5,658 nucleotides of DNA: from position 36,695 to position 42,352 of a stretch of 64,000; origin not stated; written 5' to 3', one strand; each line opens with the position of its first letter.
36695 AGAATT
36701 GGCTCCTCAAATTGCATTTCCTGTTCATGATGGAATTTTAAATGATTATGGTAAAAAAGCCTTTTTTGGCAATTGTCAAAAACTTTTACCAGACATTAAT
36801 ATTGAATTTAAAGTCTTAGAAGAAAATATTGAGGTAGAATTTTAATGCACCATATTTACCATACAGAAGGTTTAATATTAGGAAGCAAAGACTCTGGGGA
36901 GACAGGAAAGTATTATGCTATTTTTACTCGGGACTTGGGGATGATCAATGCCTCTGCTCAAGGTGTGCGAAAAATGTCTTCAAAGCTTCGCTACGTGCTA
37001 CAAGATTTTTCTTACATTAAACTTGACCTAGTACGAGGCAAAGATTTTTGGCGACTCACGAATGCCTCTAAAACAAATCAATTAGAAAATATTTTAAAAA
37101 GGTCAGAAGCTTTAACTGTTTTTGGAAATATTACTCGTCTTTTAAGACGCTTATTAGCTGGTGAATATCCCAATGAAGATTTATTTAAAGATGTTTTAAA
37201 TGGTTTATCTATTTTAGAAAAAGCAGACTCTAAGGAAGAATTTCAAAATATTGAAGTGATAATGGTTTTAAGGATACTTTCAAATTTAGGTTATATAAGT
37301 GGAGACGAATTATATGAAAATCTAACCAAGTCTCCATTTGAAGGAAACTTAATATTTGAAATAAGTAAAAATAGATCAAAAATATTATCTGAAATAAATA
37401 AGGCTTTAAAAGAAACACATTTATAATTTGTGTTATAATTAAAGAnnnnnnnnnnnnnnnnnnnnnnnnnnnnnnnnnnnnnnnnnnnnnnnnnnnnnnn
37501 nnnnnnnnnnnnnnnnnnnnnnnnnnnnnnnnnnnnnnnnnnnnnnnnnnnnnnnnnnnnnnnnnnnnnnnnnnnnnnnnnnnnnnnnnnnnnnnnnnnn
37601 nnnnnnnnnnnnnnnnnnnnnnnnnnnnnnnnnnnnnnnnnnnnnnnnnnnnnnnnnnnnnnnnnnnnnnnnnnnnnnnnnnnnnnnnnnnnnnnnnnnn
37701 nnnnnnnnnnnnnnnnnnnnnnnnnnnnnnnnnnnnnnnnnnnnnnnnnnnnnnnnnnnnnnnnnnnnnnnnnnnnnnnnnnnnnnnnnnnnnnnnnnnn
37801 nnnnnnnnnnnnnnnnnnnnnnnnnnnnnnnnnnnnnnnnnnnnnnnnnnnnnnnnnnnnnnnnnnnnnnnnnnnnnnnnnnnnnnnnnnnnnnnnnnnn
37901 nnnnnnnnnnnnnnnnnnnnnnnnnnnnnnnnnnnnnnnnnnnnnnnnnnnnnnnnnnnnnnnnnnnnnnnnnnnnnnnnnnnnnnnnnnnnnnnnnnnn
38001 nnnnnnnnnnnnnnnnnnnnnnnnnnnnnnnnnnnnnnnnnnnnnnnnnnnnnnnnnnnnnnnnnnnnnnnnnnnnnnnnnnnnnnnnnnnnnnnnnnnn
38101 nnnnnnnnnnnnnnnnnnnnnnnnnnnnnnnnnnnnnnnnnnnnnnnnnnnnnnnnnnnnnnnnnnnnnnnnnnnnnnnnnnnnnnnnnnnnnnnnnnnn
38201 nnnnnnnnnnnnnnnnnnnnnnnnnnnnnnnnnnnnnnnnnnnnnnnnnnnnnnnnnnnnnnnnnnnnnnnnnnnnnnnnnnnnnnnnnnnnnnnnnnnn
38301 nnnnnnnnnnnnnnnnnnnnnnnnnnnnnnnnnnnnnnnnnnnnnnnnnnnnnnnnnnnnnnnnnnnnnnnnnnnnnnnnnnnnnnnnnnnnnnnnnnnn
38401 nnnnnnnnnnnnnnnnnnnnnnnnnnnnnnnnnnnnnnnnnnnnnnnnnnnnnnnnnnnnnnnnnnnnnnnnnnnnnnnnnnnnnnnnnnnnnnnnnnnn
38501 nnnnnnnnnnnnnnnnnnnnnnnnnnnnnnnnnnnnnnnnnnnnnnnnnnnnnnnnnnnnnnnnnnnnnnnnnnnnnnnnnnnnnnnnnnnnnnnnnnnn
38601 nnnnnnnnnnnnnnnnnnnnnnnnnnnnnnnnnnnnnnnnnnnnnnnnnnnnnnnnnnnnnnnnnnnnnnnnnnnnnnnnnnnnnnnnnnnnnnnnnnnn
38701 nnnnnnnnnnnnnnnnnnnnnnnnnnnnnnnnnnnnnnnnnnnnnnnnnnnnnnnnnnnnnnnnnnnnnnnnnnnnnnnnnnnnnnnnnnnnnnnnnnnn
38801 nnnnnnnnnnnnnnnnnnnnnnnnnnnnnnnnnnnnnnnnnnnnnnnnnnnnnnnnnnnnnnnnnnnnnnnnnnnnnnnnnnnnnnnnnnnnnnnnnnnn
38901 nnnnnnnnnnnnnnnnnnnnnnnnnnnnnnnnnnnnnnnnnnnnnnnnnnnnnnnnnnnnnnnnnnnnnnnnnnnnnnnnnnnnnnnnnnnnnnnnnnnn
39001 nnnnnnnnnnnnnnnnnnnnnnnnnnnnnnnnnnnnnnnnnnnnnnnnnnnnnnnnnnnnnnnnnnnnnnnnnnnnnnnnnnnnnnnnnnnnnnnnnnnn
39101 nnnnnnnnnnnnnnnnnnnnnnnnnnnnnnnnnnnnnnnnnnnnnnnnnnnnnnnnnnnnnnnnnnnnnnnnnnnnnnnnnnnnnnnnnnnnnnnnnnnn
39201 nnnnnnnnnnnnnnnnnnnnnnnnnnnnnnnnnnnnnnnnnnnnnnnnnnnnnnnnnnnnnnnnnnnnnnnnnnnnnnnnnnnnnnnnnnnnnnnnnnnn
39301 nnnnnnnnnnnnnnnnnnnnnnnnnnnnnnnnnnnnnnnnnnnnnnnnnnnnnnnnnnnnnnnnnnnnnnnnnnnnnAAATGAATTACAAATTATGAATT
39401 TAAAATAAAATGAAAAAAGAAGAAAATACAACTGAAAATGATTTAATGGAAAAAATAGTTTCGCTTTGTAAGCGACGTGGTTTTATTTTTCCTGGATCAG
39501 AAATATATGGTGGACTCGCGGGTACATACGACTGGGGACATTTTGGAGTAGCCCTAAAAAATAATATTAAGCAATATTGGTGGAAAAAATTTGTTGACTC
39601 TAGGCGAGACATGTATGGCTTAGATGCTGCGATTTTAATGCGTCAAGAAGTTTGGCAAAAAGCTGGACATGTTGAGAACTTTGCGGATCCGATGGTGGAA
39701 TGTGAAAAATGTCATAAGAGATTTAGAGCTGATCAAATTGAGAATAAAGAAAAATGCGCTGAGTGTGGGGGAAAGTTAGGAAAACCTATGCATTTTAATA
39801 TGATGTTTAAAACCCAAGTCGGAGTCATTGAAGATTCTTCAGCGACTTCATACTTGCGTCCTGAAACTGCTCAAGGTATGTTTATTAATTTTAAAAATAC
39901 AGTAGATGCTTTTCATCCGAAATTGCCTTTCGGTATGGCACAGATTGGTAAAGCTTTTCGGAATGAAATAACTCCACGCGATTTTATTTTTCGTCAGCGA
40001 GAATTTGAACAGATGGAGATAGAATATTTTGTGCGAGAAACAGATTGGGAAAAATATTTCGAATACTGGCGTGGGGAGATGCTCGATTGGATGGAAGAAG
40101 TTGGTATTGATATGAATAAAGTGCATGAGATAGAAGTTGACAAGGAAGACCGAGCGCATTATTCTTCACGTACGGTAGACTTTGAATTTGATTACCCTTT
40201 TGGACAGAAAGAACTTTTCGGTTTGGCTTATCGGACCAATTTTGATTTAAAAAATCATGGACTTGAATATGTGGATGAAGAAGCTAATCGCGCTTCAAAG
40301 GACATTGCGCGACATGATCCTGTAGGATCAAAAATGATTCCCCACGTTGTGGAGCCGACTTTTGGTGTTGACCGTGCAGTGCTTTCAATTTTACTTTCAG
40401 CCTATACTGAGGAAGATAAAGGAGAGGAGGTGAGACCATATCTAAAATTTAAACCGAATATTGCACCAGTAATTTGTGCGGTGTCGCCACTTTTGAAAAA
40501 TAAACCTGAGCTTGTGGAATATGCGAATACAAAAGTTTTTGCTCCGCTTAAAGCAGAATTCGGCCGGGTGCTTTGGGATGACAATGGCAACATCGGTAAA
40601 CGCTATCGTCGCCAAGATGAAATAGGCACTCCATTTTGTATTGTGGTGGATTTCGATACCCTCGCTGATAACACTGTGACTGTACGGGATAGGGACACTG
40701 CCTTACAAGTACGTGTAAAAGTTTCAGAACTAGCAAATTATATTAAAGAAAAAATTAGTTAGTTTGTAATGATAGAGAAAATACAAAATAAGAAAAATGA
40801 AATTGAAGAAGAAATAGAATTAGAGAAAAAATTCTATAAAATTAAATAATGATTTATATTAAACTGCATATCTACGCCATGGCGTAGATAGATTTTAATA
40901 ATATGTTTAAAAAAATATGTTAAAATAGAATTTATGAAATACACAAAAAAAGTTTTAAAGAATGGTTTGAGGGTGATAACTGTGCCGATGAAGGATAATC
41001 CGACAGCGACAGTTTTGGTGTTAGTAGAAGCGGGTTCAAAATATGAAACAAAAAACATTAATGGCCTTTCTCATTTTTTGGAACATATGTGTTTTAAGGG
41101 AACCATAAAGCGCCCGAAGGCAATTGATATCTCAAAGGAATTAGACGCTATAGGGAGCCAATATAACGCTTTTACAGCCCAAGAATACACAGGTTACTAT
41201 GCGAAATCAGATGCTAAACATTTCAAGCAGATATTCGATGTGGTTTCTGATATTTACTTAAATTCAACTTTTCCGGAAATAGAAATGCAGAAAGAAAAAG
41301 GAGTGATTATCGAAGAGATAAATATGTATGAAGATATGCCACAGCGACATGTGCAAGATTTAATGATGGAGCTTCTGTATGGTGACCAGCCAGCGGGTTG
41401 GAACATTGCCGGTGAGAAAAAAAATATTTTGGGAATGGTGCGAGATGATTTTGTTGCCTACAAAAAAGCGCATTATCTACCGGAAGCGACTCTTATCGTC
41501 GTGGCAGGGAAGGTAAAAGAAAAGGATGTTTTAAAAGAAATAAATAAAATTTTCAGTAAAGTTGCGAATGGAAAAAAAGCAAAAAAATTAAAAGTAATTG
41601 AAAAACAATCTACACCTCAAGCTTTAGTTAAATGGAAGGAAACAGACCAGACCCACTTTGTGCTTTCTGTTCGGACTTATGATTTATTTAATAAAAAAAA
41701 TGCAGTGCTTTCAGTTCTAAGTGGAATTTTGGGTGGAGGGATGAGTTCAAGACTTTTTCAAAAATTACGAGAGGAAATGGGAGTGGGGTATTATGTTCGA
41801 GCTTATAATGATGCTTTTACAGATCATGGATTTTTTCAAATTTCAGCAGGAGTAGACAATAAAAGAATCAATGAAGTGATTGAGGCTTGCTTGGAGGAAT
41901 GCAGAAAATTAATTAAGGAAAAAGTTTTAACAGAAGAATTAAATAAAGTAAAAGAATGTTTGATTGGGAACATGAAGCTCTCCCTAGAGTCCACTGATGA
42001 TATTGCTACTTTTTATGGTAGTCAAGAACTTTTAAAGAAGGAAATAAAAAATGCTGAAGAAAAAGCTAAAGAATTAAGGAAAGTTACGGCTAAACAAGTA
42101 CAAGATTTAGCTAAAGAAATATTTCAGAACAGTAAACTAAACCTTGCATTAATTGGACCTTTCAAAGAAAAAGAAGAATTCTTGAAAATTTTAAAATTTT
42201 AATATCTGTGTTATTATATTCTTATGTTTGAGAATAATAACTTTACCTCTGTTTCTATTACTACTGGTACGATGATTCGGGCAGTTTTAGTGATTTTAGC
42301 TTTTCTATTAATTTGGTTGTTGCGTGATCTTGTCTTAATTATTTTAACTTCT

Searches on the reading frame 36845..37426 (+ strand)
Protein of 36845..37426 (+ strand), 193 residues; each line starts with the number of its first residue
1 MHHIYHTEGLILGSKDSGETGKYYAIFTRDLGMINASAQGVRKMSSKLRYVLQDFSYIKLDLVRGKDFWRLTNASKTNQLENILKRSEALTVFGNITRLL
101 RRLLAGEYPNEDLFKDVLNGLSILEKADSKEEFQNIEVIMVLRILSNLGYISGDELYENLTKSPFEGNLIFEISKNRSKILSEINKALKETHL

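Call 84: search_protein_families(library=pfam, proteins=[window:36845-37426:+], max_evalue=0.0001)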
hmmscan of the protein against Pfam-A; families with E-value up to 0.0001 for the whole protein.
window:36845-37426:+ (193 aa): 2 families
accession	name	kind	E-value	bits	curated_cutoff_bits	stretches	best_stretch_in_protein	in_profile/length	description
PF11967.14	RecO_N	-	4.6e-12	46.2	27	1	1-75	1-75/80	Recombination protein O N terminal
PF02565.21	RecO_C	-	8.4e-06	26.1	22.1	1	88-150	5-64/157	Recombination protein O C terminal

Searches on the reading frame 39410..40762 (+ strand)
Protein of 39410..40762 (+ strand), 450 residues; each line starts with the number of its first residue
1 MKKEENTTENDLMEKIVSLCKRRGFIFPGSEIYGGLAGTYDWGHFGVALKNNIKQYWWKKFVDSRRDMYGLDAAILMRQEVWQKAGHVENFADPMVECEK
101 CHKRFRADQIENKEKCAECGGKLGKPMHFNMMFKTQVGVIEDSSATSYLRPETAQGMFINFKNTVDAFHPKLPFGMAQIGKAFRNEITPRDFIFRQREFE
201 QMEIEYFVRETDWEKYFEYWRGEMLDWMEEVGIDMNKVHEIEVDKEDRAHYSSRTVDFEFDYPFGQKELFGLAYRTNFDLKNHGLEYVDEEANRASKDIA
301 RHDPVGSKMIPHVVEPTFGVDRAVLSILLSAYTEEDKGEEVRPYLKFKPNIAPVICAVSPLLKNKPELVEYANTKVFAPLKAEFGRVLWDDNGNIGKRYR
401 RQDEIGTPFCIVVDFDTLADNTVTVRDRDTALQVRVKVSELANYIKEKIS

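Call 84: search_protein_families(library=pfam, proteins=[window:39410-40762:+], max_evalue=0.0001)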
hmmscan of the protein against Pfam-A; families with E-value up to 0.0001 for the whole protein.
window:39410-40762:+ (450 aa): 2 families
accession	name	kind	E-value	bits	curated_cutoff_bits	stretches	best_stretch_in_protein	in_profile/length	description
PF03129.25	HGTP_anticodon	-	2.3e-21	76.2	21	1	356-448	2-94/94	Anticodon binding domain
PF00587.30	tRNA-synt_2b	-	1.7e-11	45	29.3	1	142-260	6-120/179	tRNA synthetase class II core domain (G, H, P, S and T)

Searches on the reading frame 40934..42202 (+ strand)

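Call 84: search_protein_families(library=pfam, proteins=[window:40934-42202:+], max_evalue=0.0001)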
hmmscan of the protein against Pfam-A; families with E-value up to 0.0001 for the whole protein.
window:40934-42202:+ (422 aa): 2 families
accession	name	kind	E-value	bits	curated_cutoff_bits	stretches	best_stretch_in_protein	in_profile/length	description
PF00675.25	Peptidase_M16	-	9.4e-39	133.1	22.3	1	14-159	2-146/149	Insulinase (Peptidase family M16)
PF05193.26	Peptidase_M16_C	-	2.6e-38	132.1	23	1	170-341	4-179/181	Peptidase M16 inactive domain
